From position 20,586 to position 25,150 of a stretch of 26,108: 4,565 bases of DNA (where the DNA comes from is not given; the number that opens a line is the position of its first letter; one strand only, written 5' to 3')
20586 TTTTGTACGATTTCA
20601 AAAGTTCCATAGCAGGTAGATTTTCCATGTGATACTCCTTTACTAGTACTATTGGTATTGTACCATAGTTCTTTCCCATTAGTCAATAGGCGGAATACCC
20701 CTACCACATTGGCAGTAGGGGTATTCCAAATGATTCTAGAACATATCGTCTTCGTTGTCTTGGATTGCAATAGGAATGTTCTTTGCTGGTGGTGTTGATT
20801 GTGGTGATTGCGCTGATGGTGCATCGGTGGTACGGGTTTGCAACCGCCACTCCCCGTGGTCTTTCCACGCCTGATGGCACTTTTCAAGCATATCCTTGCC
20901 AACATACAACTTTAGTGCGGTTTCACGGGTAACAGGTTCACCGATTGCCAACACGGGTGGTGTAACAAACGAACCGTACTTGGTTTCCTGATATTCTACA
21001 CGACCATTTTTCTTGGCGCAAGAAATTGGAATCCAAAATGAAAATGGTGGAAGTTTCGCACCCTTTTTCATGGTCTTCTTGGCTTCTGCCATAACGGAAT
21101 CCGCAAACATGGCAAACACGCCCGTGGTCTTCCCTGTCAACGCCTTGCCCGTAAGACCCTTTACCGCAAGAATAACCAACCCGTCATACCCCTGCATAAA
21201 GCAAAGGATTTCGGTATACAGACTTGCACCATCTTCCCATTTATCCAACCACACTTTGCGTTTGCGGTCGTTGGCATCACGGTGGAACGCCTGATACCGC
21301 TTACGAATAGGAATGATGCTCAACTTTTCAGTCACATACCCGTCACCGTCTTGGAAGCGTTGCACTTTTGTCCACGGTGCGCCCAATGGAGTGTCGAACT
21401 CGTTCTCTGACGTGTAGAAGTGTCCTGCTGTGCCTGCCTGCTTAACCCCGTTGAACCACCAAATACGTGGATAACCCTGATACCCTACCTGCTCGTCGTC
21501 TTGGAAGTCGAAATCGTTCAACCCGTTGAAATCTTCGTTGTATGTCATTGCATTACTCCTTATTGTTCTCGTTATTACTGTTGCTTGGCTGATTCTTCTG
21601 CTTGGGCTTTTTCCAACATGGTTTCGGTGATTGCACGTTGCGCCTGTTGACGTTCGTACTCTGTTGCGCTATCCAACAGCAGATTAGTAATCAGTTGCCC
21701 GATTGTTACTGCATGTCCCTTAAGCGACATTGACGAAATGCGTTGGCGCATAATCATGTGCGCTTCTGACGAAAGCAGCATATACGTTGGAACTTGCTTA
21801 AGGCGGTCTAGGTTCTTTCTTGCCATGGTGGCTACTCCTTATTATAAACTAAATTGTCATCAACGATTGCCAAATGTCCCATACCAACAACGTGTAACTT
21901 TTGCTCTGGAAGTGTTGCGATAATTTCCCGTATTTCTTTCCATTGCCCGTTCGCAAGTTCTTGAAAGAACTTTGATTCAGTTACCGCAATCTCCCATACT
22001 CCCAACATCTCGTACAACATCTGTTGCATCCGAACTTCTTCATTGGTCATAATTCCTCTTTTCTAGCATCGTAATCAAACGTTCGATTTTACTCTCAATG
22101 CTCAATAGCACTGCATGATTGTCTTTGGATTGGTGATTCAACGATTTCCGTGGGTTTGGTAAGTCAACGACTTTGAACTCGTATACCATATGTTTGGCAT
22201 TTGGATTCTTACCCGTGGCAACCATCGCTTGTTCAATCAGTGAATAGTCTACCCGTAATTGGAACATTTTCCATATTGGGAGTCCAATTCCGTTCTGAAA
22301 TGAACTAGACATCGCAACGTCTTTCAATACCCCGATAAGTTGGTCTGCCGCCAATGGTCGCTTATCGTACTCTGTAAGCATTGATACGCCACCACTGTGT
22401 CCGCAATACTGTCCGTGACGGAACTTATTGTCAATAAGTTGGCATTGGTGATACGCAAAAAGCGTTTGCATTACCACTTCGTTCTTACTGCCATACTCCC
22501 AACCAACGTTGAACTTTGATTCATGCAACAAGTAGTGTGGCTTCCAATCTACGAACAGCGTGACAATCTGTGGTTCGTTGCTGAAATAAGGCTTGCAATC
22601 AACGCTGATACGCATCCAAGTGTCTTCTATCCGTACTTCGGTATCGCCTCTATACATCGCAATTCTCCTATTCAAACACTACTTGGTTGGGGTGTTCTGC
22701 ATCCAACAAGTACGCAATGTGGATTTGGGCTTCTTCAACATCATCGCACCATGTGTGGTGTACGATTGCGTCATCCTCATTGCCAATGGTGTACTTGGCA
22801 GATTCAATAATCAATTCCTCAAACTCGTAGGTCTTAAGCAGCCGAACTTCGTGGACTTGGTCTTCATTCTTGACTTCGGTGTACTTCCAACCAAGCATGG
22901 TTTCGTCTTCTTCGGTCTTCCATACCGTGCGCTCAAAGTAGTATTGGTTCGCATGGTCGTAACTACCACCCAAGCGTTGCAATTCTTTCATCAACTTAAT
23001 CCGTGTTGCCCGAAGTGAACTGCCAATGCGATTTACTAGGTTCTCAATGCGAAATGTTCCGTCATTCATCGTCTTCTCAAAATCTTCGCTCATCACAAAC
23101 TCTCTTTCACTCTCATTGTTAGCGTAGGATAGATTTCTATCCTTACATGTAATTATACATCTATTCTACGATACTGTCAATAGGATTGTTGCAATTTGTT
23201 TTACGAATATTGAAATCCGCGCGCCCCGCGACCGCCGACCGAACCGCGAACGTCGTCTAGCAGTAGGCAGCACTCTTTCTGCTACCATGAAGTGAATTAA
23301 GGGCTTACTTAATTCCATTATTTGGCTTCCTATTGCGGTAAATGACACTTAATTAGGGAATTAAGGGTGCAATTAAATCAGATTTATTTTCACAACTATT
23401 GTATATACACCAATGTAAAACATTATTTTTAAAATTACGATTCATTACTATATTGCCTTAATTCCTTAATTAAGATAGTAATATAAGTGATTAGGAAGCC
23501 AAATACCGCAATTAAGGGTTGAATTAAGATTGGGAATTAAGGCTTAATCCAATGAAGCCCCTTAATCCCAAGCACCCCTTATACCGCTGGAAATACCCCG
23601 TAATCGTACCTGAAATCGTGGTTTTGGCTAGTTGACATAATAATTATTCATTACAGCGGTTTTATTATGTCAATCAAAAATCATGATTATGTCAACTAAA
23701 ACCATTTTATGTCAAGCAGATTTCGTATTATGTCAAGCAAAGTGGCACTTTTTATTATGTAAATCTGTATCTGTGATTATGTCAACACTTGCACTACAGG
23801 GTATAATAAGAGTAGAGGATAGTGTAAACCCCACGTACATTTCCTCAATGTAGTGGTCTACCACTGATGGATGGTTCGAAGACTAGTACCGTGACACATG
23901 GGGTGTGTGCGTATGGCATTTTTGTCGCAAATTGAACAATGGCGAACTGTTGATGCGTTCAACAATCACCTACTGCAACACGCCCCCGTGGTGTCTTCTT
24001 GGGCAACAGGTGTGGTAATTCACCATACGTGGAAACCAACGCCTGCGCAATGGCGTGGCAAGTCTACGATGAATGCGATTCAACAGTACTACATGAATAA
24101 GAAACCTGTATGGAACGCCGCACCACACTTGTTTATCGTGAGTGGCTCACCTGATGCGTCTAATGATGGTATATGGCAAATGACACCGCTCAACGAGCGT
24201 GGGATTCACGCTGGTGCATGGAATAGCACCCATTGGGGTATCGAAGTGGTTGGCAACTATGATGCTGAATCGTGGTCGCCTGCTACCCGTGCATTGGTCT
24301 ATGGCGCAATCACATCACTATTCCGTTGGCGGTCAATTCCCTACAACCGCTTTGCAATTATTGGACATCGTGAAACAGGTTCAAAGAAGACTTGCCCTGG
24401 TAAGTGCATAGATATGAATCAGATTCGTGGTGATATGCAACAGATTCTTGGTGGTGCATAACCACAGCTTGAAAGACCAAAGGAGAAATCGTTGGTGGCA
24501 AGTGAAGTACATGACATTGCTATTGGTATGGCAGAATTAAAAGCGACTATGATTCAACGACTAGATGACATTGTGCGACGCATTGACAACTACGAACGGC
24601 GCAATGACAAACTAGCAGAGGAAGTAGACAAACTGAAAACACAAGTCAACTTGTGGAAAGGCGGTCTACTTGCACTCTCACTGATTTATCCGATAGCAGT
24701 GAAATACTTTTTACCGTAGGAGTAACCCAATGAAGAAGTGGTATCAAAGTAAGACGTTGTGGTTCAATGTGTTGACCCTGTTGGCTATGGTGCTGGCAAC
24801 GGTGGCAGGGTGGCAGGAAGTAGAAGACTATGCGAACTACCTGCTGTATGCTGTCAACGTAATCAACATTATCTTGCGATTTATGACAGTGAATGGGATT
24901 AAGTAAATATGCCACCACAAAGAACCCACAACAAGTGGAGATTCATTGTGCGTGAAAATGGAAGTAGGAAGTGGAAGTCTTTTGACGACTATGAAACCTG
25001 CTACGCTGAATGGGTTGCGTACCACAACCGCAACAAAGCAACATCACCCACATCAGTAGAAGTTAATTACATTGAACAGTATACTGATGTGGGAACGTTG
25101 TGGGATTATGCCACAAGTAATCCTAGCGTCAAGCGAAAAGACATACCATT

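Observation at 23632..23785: Phased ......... iteron array between the divergent promoters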

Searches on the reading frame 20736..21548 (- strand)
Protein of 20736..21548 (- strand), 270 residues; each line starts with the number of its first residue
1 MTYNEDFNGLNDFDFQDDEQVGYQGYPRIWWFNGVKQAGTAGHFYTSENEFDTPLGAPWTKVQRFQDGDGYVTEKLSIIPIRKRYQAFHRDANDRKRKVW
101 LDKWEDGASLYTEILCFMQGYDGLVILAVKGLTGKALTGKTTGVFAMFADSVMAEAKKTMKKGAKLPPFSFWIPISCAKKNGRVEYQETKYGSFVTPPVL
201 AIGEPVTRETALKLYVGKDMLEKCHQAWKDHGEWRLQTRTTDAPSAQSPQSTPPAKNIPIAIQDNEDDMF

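Call 7: search_protein_families(library=pfam, proteins=[window:20736-21548:-], max_evalue=0.01)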
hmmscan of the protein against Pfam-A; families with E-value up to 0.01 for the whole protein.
window:20736-21548:- (270 aa): 0 families

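Call 8: search_protein_families(library=phrogs, proteins=[window:20736-21548:-], max_evalue=0.01)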
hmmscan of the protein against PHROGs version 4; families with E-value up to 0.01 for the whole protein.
window:20736-21548:- (270 aa): 0 families

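Call 19: search_protein_families(library=pfam, proteins=[window:20736-21548:-], max_evalue=5)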
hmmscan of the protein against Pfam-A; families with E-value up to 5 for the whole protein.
window:20736-21548:- (270 aa): 0 families

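Call 37: search_protein_families(library=ncbifam, proteins=[window:20736-21548:-], max_evalue=1)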
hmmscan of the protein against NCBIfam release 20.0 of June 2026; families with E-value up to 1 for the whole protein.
window:20736-21548:- (270 aa): 0 families

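Call 64: find_homologous_proteins(query=window:20736-21548:-, max_evalue=0.001)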
Query window:20736-21548:- (270 aa): 21 proteins with E <= 0.001 among 228 candidates.
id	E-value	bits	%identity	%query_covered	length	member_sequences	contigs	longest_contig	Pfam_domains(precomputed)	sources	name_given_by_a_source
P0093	5.1e-187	638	100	100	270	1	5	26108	-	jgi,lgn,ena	-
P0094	1.8e-91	324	53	99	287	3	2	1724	-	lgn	-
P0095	3.7e-91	323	54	99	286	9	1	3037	-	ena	-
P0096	2.4e-90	321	58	90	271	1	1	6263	-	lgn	-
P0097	4.0e-90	320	53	98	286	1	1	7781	-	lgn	-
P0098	3.7e-88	313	54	98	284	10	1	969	-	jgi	-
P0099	7.7e-88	312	54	99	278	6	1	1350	-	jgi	-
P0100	8.8e-87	309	56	94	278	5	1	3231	-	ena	-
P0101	1.4e-86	308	55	99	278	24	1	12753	-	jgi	-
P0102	7.8e-86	306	53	99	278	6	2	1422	-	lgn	-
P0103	4.6e-85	303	54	99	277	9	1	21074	-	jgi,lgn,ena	jgi:hypothetical protein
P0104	8.6e-72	260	49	100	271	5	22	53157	-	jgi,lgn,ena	jgi:hypothetical protein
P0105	9.6e-64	233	44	97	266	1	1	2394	-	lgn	-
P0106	2.1e-58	216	44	92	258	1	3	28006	-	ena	-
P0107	1.7e-55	206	42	92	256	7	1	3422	-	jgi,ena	-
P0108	1.9e-52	196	42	92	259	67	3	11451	-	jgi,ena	-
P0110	1.2e-49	187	41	89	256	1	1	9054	-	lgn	-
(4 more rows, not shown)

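Call 65: find_encoding_contigs(protein=P0103, flank=10000, max_places=3)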
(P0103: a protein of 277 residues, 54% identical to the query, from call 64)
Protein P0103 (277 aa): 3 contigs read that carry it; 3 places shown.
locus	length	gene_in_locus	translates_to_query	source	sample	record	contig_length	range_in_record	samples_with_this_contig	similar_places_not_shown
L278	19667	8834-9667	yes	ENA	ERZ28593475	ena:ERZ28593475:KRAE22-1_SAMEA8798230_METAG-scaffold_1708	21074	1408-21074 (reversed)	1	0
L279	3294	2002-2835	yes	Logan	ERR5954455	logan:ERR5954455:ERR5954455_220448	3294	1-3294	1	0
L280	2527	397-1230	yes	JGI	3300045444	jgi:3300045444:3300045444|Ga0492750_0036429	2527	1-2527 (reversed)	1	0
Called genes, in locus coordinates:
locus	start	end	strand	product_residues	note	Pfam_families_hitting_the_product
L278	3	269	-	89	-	?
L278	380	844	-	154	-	-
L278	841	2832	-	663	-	PF04860:Phage_portal, PF04233:Phage_Mu_F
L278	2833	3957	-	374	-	PF03237:Terminase_6N, PF04466:Terminase_3, PF17289:Terminase_6C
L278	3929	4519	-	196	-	-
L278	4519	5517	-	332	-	-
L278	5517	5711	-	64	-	-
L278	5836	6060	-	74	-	-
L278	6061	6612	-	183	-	PF01510:Amidase_2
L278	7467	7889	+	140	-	-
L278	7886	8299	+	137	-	-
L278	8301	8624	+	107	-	-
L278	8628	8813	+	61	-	-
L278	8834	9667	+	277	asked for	-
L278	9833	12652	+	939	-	PF08706:D5_N, PF19263:DUF5906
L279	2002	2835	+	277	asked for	-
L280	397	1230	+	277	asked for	-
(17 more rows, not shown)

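Call 66: find_encoding_contigs(protein=P0106, flank=10000, max_places=3)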
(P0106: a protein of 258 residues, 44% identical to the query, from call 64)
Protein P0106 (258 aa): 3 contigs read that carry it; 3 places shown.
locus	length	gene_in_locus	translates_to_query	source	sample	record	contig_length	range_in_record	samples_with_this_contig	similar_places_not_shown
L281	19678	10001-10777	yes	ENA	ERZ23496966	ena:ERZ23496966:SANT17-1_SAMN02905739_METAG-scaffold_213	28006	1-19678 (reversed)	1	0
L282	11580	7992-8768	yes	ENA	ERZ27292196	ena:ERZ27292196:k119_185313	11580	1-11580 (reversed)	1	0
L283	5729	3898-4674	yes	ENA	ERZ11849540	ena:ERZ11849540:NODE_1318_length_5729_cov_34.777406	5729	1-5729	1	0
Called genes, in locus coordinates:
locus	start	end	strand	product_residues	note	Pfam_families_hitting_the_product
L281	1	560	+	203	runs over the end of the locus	-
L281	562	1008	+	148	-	-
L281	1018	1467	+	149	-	-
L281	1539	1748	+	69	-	-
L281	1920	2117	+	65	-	-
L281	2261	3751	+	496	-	-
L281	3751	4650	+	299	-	-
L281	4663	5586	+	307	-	-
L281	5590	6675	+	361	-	PF14594:Sipho_Gp37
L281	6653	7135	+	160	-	PF18573:BclA_C (weak)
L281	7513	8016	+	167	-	-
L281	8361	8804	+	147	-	-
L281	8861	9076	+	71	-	-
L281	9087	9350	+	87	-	-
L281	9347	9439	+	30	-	-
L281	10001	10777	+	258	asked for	-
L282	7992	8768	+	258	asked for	-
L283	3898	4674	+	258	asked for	-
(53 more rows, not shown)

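Call 67: find_encoding_contigs(protein=P0101, flank=10000, max_places=3)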
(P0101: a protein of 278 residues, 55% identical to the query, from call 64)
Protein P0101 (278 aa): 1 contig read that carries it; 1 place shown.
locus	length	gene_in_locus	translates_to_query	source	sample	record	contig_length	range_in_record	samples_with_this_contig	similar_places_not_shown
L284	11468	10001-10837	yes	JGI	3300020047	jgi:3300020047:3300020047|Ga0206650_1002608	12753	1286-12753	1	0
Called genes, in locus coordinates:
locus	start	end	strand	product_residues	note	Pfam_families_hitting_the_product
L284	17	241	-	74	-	-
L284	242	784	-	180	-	PF01510:Amidase_2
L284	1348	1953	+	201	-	-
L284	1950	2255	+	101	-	-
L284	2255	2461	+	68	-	-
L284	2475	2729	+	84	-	-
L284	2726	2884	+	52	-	-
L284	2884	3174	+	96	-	-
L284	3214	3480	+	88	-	-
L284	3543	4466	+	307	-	PF13412:HTH_24 (faint)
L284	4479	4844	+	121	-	-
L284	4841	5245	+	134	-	-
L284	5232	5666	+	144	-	-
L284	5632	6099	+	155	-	-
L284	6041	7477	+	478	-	PF01555:N6_N4_Mtase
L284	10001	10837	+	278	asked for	-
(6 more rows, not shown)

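Call 71: find_encoding_contigs(protein=P0104, flank=10000, max_places=4)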
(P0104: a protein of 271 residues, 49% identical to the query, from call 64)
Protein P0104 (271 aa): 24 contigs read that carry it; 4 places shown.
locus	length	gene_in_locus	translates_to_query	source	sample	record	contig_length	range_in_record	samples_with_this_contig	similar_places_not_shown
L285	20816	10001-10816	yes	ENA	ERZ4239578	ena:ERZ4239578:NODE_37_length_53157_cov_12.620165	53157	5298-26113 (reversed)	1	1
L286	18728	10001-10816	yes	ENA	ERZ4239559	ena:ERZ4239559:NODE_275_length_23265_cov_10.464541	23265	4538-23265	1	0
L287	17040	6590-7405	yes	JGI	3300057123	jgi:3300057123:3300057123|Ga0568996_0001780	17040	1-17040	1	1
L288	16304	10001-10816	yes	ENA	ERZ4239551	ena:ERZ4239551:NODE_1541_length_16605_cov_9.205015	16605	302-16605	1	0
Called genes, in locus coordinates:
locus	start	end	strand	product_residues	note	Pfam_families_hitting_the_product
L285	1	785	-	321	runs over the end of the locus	-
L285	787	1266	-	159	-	-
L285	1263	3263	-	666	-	PF04860:Phage_portal, PF04233:Phage_Mu_F (weak)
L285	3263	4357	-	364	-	PF03237:Terminase_6N, PF04466:Terminase_3, PF17289:Terminase_6C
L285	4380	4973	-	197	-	-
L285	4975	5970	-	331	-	-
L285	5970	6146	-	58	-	-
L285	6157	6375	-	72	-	-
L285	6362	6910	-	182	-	PF01510:Amidase_2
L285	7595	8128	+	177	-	-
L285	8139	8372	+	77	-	-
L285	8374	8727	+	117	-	-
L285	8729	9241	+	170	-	-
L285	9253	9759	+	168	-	-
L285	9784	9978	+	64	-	-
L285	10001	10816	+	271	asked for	-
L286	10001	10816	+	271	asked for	-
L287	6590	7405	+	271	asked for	-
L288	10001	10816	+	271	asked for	-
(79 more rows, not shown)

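Call 77: find_encoding_contigs(protein=P0096, flank=10000, max_places=2)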
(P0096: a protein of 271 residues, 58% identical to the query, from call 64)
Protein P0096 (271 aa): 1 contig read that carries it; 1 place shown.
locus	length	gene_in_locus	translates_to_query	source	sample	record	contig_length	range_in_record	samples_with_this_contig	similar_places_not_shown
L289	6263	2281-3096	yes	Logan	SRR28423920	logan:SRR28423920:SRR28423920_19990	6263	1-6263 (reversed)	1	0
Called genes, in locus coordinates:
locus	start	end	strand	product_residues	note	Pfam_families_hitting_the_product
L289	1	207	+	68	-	?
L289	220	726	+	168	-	-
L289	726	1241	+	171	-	-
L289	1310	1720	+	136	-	-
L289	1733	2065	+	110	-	-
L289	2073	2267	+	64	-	-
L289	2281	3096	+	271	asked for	-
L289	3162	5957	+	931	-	PF08706:D5_N, PF19263:DUF5906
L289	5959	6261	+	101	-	?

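Call 78: find_encoding_contigs(protein=P0097, flank=10000, max_places=2)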
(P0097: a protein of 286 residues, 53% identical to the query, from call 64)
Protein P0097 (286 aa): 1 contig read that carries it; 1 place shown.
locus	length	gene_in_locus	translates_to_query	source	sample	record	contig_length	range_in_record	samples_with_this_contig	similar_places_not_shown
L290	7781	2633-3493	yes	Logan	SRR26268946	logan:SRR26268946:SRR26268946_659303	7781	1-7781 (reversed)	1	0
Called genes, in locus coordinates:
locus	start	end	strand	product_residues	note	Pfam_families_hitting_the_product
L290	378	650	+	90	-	-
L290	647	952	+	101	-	-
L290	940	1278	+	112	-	-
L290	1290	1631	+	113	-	-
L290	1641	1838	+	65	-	-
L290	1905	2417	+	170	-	-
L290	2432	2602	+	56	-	-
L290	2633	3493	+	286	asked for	-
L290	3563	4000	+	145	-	-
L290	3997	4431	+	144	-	-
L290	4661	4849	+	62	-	PF12651:RHH_3 (weak)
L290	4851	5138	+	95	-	-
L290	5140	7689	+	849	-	PF08706:D5_N, PF19263:DUF5906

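Call 79: find_encoding_contigs(protein=P0108, flank=10000, max_places=3)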
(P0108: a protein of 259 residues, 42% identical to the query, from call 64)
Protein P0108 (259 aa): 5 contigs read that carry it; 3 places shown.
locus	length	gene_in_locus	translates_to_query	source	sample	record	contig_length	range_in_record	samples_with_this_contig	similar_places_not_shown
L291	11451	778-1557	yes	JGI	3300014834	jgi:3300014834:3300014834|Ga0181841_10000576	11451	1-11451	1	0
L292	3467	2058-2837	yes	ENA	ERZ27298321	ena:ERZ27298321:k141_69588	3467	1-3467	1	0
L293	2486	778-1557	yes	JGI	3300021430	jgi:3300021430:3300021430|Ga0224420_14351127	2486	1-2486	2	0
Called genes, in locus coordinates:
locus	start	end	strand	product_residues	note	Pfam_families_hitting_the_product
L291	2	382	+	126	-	?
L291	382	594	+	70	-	-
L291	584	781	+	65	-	-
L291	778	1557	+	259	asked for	-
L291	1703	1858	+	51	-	-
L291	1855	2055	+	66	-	-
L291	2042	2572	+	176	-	PF05869:Dam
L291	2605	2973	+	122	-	PF01844:HNH (weak)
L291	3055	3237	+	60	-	-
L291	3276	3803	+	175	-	PF01541:GIY-YIG (weak)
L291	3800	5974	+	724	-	PF13155:Toprim_2 (weak), PF13362:Toprim_3 (weak), PF13481:AAA_25, PF08100:Dimerisation (faint)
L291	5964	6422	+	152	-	-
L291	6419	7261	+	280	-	-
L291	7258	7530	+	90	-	-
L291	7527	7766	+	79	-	-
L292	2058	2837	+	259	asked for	-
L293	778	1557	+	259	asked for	-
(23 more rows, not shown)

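Call 80: find_encoding_contigs(protein=P0110, flank=10000, max_places=2)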
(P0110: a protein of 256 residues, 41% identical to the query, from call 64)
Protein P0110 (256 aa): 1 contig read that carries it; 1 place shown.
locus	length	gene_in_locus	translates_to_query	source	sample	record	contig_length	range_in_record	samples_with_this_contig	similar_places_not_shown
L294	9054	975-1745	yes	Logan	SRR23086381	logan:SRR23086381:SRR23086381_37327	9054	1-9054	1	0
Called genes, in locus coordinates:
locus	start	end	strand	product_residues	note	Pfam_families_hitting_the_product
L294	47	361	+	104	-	-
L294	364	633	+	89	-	-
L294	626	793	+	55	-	-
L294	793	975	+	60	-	-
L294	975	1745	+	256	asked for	-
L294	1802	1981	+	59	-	-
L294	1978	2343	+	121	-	-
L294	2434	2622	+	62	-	-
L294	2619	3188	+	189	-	-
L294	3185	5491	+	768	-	PF08706:D5_N, PF19263:DUF5906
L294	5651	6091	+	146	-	-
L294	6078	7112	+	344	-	-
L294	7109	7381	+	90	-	-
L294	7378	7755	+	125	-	-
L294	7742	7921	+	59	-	-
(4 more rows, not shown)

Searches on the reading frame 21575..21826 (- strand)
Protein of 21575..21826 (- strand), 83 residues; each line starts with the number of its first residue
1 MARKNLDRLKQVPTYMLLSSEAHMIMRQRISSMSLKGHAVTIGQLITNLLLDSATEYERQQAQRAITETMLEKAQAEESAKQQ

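Call 7: search_protein_families(library=pfam, proteins=[window:21575-21826:-], max_evalue=0.01)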
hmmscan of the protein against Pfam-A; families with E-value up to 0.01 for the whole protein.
window:21575-21826:- (83 aa): 0 families

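Call 8: search_protein_families(library=phrogs, proteins=[window:21575-21826:-], max_evalue=0.01)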
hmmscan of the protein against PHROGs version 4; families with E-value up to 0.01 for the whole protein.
window:21575-21826:- (83 aa): 0 families

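Call 19: search_protein_families(library=pfam, proteins=[window:21575-21826:-], max_evalue=5)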
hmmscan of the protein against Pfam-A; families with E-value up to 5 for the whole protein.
window:21575-21826:- (83 aa): 0 families

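Call 21: search_solved_structures(query=window:21578-21826:-, max_evalue=10, show_alignments=3)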
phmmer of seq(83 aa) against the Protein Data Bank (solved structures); distinct sequences matched with E-value up to 10: 0.

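Call 35: search_protein_representatives(protein=window:21575-21826:-)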
Query: 83 residues. Proteins with E-value up to 0.001 (for the whole library): 1; up to 1e-10: 1; up to 1e-30: 1. The best 1 are listed.
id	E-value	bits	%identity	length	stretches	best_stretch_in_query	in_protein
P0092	1.7e-43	160.6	100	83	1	1-83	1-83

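Call 37: search_protein_families(library=ncbifam, proteins=[window:21575-21826:-], max_evalue=1)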
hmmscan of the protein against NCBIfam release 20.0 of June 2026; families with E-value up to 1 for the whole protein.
window:21575-21826:- (83 aa): 0 families

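Call 41: predict_structure(protein=window:21575-21826:-)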
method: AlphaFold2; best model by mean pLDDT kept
length: 83 residues; sequences in the alignment: 1
mean_pLDDT: 58.6   pTM: 0.36
mean pLDDT of the five models: 58.6, 56.0, 53.4, 51.8, 47.9
residues with pLDDT >= 90: 0; 70-90: 8; 50-70: 59; < 50: 16
segments of 3 or more residues with pLDDT < 50: 1-3, 13-19
pLDDT, mean of each block of 10 residues (from residue 1): 51 49 51 53 60 66 69 68 62
secondary structure, 60 per line:
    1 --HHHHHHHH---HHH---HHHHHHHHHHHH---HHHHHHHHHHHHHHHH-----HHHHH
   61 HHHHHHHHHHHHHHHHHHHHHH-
elements in order: H3-10 H20-31 H35-50 H56-82

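Call 44: fold_search(model_id=the predicted structure, library=pdb)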
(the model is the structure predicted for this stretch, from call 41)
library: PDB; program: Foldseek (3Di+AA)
matches with E <= 10: 9; with E <= 0.001: 0
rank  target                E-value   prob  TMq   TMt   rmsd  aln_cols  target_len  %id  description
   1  4wfd_B                1.4e+00  0.16  0.37  0.32  12.2        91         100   13  Structure of the Rrp6-Rrp47-Mtr4 interaction (released 2014-10-29)
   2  4wfc_B                3.4e+00  0.10  0.37  0.27  12.5        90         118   13  Structure of the Rrp6-Rrp47 interaction (released 2014-10-29)
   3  4wfc_D                3.7e+00  0.10  0.38  0.33  12.8        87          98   14  Structure of the Rrp6-Rrp47 interaction (released 2014-10-29)
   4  5c0w_L                6.4e+00  0.07  0.37  0.28  12.1        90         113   13  Structure of a 12-subunit nuclear exosome complex bound to single-stranded RNA substrates (released 2015-07-29)
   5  6n63                  6.4e+00  0.04  0.26  0.18  11.3        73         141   20  Crystal structure of an Iron binding protein (released 2019-07-17)
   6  8ulf_A                7.3e+00  0.12  0.46  0.34   4.0        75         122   16  Crystal structure of Plasmodium vivax CelTOS in complex with antibody 7g7 (released 2024-09-11)
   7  4cb0_B                7.3e+00  0.05  0.27  0.12  15.1        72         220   21  Crystal structure of CpxAHDC in complex with ATP (hexagonal form) (released 2014-02-12)
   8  3kus_A                9.7e+00  0.04  0.28  0.29  10.9        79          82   13  Crystal structure of the MLLE domain of poly(A)-binding protein in complex with the binding region of Paip2 (released 2010-02-09)
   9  4biw_B                9.7e+00  0.04  0.27  0.11  14.7        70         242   21  Crystal structure of CpxAHDC (hexagonal form) (released 2014-02-12)

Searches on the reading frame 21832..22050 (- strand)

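Call 7: search_protein_families(library=pfam, proteins=[window:21832-22050:-], max_evalue=0.01)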
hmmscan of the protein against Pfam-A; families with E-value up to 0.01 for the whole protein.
window:21832-22050:- (72 aa): 0 families

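Call 8: search_protein_families(library=phrogs, proteins=[window:21832-22050:-], max_evalue=0.01)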
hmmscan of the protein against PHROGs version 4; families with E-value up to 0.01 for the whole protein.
window:21832-22050:- (72 aa): 0 families

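Call 19: search_protein_families(library=pfam, proteins=[window:21832-22050:-], max_evalue=5)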
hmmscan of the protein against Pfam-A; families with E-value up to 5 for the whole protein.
window:21832-22050:- (72 aa): 0 families

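Call 37: search_protein_families(library=ncbifam, proteins=[window:21832-22050:-], max_evalue=1)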
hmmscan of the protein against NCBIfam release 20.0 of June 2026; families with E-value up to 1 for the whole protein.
window:21832-22050:- (72 aa): 1 family
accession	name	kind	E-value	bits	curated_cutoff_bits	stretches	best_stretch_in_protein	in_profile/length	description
TIGR01441.2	GPR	equivalog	0.096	11.7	120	1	13-67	56-110/306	GPR endopeptidase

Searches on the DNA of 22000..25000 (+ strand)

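Call 6: search_dna_similar(query=window:22000-25000:+, collection=phages, mode=distant)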
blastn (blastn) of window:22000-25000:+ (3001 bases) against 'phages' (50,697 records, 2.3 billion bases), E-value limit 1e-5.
No match.
